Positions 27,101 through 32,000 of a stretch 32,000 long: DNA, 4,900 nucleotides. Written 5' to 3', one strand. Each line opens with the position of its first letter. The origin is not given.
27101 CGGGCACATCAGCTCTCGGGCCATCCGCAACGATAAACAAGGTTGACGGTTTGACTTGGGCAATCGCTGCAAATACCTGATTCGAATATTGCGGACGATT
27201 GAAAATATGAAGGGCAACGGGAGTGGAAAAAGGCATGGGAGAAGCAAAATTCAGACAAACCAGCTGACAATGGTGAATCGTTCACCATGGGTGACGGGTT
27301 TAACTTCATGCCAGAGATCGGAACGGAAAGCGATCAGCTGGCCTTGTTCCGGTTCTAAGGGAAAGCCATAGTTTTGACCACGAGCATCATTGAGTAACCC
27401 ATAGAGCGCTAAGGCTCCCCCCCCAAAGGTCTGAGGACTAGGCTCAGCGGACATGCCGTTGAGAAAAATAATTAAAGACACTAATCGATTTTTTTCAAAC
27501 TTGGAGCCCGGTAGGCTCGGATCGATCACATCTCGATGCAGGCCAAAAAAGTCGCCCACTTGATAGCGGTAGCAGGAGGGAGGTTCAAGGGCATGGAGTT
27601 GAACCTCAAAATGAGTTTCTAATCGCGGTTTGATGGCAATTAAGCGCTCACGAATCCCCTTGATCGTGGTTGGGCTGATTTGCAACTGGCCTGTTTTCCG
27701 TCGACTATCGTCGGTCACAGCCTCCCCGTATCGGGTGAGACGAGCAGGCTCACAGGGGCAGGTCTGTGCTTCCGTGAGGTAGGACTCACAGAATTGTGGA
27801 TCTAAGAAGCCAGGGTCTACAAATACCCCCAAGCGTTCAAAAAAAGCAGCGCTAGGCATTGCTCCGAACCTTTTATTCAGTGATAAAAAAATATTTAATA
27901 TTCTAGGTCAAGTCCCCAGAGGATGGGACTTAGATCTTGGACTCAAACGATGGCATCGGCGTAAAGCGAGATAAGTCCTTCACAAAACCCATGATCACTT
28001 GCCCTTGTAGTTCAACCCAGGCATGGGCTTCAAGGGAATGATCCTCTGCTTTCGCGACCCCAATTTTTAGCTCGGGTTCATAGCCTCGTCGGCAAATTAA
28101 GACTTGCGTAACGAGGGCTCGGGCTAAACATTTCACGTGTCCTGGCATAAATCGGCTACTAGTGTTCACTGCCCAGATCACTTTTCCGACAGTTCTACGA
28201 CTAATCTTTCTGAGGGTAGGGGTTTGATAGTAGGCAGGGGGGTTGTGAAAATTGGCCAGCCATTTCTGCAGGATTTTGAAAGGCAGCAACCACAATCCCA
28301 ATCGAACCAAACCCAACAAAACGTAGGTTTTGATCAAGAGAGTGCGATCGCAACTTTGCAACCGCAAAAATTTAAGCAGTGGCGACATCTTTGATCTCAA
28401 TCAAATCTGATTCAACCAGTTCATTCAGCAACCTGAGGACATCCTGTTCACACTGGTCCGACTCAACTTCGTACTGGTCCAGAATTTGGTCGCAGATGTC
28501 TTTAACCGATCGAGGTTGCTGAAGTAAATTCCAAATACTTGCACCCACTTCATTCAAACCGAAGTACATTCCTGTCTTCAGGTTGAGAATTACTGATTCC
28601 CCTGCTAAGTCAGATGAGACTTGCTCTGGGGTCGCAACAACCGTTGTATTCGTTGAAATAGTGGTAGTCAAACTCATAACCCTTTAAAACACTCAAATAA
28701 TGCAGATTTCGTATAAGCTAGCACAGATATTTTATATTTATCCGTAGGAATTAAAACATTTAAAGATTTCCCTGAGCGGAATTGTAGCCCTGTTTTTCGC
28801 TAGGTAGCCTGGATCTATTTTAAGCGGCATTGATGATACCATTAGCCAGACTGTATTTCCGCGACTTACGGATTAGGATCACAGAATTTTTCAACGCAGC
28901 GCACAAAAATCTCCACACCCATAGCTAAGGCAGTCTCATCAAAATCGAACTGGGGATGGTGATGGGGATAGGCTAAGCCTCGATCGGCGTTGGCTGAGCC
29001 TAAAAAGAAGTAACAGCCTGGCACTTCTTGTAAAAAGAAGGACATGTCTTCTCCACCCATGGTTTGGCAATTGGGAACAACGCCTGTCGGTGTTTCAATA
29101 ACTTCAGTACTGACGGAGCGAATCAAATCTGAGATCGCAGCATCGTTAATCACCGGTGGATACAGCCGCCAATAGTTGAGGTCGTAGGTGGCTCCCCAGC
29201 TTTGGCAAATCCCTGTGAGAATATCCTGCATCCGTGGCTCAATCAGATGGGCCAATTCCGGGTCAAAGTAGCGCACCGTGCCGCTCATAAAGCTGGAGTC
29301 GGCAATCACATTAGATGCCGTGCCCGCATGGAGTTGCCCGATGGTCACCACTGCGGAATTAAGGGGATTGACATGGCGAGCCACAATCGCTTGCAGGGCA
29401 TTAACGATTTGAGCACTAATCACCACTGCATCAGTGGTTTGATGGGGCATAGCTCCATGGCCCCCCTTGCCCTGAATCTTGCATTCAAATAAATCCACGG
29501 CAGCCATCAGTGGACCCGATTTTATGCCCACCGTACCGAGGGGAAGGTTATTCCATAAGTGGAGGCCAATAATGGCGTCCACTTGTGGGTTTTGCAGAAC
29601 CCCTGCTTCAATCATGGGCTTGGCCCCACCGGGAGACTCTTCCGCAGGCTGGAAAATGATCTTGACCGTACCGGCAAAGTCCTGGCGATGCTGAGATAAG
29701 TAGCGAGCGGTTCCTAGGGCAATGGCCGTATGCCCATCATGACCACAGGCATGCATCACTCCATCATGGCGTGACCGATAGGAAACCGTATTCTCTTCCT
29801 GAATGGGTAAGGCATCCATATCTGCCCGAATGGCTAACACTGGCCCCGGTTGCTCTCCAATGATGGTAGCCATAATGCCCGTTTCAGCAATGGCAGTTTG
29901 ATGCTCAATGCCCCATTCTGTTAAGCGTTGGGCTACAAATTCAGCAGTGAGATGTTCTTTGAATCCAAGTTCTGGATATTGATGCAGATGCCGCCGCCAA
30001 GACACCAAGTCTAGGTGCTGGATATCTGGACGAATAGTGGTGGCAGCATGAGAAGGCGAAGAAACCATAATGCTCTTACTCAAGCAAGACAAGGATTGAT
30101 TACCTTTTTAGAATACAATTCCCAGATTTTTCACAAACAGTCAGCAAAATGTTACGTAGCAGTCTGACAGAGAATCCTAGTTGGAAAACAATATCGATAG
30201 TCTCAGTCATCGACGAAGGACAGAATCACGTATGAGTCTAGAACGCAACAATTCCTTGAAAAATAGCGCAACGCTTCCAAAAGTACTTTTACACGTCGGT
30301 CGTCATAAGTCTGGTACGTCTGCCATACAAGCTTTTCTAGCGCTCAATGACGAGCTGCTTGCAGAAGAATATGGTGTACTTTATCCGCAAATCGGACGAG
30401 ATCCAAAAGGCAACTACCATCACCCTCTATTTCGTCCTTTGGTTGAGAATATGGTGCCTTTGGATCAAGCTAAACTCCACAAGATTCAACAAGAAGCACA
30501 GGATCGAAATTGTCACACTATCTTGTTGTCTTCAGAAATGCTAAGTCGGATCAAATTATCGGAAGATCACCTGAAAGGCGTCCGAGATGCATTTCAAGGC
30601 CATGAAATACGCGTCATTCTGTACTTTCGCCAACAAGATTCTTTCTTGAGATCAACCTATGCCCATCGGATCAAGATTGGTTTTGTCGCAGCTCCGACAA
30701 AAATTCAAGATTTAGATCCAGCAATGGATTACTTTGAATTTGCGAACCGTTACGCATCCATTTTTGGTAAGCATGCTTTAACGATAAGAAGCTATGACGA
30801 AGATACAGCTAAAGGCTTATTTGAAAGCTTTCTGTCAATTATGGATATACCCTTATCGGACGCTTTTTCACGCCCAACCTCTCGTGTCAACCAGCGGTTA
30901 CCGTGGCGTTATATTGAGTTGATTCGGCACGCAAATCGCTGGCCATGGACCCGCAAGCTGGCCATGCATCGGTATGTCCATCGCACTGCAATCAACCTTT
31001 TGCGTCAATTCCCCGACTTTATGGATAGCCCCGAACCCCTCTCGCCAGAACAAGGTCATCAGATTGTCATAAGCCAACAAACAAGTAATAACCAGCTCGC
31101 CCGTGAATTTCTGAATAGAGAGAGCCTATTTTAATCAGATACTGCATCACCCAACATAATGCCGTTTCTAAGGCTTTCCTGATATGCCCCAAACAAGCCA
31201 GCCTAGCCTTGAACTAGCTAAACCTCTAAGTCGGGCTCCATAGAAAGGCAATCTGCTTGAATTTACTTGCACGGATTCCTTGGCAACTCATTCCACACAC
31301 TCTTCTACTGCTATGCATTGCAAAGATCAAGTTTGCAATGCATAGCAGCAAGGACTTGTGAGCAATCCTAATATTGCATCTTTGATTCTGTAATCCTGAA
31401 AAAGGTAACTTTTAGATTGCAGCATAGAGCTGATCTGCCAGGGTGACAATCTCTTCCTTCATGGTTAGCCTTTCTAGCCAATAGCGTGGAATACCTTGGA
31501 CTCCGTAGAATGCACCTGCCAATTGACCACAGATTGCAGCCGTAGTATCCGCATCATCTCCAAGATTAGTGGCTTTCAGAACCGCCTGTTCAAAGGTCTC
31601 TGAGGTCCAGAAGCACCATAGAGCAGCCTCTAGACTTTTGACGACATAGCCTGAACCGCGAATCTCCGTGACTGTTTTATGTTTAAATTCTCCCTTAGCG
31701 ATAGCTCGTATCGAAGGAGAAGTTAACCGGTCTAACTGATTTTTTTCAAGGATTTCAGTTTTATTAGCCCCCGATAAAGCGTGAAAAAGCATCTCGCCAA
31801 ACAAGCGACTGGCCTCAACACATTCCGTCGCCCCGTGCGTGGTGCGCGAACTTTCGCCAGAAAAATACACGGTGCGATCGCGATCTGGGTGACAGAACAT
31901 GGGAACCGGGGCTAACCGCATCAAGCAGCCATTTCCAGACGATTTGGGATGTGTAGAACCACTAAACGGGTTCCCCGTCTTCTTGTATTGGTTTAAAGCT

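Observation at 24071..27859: Two unrelated Fe(II)/2OG oxygenases plus a GT-A glycosyltransferase; P4H-GT adjacency hints at hydroxylation-dependent glycosylation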

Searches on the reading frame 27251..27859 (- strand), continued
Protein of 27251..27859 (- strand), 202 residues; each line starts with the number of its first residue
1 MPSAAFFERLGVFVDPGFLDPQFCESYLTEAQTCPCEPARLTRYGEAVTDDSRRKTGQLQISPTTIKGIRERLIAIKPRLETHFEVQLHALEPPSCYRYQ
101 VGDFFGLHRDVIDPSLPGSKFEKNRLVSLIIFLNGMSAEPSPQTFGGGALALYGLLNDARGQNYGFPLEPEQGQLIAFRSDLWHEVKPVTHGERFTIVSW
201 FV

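Call 63: fold_search(model_id=the predicted structure, library=pdb)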
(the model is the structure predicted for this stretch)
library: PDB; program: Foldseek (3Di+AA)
matches with E <= 10: 1753; with E <= 0.001: 505
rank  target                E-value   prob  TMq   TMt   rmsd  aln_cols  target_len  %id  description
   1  4iw3_A                6.1e-12  1.00  0.73  0.73   3.2       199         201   21  Crystal structure of a Pseudomonas putida prolyl-4-hydroxylase (P4H) in complex with elongation factor Tu (EF-Tu) (released 2014-01-29)
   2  4j25_G                2.9e-10  1.00  0.65  0.71   3.5       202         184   21  Crystal structure of a Pseudomonas putida prolyl-4-hydroxylase (P4H) (released 2014-02-05)
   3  4j25_F                4.1e-10  1.00  0.66  0.71   4.1       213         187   22  Crystal structure of a Pseudomonas putida prolyl-4-hydroxylase (P4H) (released 2014-02-05)
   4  3dkq_C                5.7e-10  1.00  0.65  0.60   3.8       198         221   21  Crystal structure of Putative Oxygenase (YP_001051978.1) from SHEWANELLA BALTICA OS155 at 2.26 A resolution (released 2008-08-12)
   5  6t8m_C                1.1e-09  1.00  0.62  0.63   5.7       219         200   19  Prolyl Hydroxylase (PHD) involved in hypoxia sensing by Dictyostelium discoideum (released 2020-09-23)
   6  3gze_A                1.2e-09  1.00  0.66  0.63   5.4       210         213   17  Algal prolyl 4-hydroxylase complexed with zinc and (Ser-Pro)5 peptide substrate (released 2009-06-23)
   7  4j25_E                1.6e-09  1.00  0.64  0.69   4.3       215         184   21  Crystal structure of a Pseudomonas putida prolyl-4-hydroxylase (P4H) (released 2014-02-05)
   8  3dkq_B                1.9e-09  1.00  0.63  0.61   3.5       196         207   21  Crystal structure of Putative Oxygenase (YP_001051978.1) from SHEWANELLA BALTICA OS155 at 2.26 A resolution (released 2008-08-12)
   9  3dkq_A                2.1e-09  1.00  0.65  0.58   4.9       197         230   22  Crystal structure of Putative Oxygenase (YP_001051978.1) from SHEWANELLA BALTICA OS155 at 2.26 A resolution (released 2008-08-12)
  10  6t8m_B                2.4e-09  1.00  0.64  0.63   6.2       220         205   18  Prolyl Hydroxylase (PHD) involved in hypoxia sensing by Dictyostelium discoideum (released 2020-09-23)
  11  4j25_H                2.6e-09  1.00  0.64  0.69   3.6       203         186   22  Crystal structure of a Pseudomonas putida prolyl-4-hydroxylase (P4H) (released 2014-02-05)
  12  2jig_A                2.6e-09  1.00  0.61  0.57   6.2       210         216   15  Crystal structure of Chlamydomonas reinhardtii prolyl-4 hydroxylase type I complexed with zinc and pyridine-2,4-dicarb (released 2007-10-30)
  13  6n1f_D                3.8e-09  1.00  0.61  0.59   7.0       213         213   18  Crystal structure of Oxidoreductase, 2OG-Fe(II) oxygenase family, from Burkholderia pseudomallei (released 2018-12-19)
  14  6t8m_A                5.0e-09  1.00  0.65  0.65   5.3       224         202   19  Prolyl Hydroxylase (PHD) involved in hypoxia sensing by Dictyostelium discoideum (released 2020-09-23)
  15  9blq_A                6.7e-09  1.00  0.61  0.59   5.1       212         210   19  X-ray crystal structure of Streptomyces cacaoi PolD with iron and succinate bound (released 2025-11-05)
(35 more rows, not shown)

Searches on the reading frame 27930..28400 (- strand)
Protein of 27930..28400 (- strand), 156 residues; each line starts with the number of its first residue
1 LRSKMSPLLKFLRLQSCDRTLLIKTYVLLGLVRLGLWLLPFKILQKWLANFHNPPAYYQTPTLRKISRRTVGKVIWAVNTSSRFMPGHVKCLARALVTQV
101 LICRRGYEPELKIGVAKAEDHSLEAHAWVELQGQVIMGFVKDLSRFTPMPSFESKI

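Call 5: search_protein_families(library=pfam, proteins=[window:27930-28400:-], max_evalue=0.01)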
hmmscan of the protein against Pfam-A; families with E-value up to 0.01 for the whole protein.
window:27930-28400:- (156 aa): 1 family
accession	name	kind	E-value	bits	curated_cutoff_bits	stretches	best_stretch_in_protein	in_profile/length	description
PF13471.12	Transglut_core3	-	1e-31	109.7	26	1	36-149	2-115/117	Transglutaminase-like superfamily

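Call 6: search_protein_families(library=ncbifam, proteins=[window:27930-28400:-], max_evalue=0.01)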
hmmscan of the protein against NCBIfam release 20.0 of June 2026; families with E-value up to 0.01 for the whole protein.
window:27930-28400:- (156 aa): 1 family
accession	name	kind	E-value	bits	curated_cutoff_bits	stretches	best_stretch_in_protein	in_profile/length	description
NF033537.1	lasso_biosyn_B2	equivalog_domain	2.4e-34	118.6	33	1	19-152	2-132/132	lasso peptide biosynthesis B2 protein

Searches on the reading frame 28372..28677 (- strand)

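Call 5: search_protein_families(library=pfam, proteins=[window:28372-28677:-], max_evalue=0.01)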
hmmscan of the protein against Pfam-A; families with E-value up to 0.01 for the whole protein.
window:28372-28677:- (101 aa): 2 families
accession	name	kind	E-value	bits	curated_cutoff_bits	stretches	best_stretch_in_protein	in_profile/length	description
PF05402.18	PqqD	-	4.5e-23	81.8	23.4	1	27-93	1-67/67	Coenzyme PQQ synthesis protein D (PqqD)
PF10798.13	YmgB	-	0.0059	16.9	22.3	1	50-88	12-52/59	Biofilm development protein YmgB/AriR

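Call 6: search_protein_families(library=ncbifam, proteins=[window:28372-28677:-], max_evalue=0.01)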
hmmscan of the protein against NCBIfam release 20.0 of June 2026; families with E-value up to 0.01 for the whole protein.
window:28372-28677:- (101 aa): 7 families
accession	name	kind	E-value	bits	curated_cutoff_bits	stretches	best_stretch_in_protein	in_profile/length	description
NF033536.1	lasso_PqqD_Bac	exception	5e-25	87.5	80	1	9-95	2-88/88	lasso peptide biosynthesis PqqD family chaperone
NF033530.1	lasso_PqqD_Strm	exception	6e-12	45.6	70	1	28-92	13-77/78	lasso peptide biosynthesis PqqD family chaperone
TIGR04302.1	geo_PqqD_fam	equivalog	9.6e-09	35.6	100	1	26-93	36-100/102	GeoRSP system PqqD family peptide chaperone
NF050069.2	PqqD_rel_WgkC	exception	3e-07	30.4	110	1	38-89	31-82/103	PqqD family peptide maturation chaperone WgkC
TIGR04248.1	SCM_PqqD_rel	equivalog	1e-06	28.9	100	1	28-92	16-80/84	SynChlorMet cassette protein ScmD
TIGR03859.1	PQQ_PqqD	equivalog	9.3e-06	25.4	46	1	38-93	26-80/81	pyrroloquinoline quinone biosynthesis peptide chaperone PqqD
TIGR04353.1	PqqD_rel_X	equivalog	0.0014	19.6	35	1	35-94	12-74/74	HPr-rel-A system PqqD family peptide chaperone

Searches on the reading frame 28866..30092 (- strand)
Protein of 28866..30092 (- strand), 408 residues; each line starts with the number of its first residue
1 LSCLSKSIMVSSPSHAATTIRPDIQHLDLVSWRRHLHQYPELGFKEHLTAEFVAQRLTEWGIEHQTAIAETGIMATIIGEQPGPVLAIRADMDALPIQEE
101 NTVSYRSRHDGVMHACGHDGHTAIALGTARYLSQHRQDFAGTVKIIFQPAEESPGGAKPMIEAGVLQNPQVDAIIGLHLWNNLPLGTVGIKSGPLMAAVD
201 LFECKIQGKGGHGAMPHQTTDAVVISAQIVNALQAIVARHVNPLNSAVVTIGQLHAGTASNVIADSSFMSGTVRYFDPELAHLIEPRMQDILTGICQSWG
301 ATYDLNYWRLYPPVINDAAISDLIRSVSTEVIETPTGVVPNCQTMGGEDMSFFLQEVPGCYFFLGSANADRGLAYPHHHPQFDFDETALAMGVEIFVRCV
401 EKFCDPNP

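Call 5: search_protein_families(library=pfam, proteins=[window:28866-30092:-], max_evalue=0.01)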
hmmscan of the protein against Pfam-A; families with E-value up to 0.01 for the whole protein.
window:28866-30092:- (408 aa): 2 families
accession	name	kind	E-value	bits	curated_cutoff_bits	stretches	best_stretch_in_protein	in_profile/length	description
PF01546.33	Peptidase_M20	-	1.3e-50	172.6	24.6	1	87-401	1-205/206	Peptidase family M20/M25/M40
PF07687.19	M20_dimer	-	4.7e-09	36.6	21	1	202-279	9-86/107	Peptidase dimerisation domain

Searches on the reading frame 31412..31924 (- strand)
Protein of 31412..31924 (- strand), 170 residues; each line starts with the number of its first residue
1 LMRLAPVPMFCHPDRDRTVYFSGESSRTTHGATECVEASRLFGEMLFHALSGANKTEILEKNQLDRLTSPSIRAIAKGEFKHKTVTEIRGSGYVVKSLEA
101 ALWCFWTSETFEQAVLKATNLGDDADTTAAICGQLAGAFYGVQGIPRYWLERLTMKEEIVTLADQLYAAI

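Call 62: search_protein_families(library=pfam, proteins=[window:31412-31924:-], max_evalue=0.1)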
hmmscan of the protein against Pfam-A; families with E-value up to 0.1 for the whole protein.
window:31412-31924:- (170 aa): 2 families
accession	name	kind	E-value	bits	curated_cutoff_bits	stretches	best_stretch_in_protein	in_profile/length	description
PF03747.19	ADP_ribosyl_GH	-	2.1e-39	136.3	26.2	1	2-147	127-286/287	ADP-ribosylglycohydrolase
PF10465.15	Inhibitor_I24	-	0.034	14.5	27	1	82-127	51-86/136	PinA peptidase inhibitor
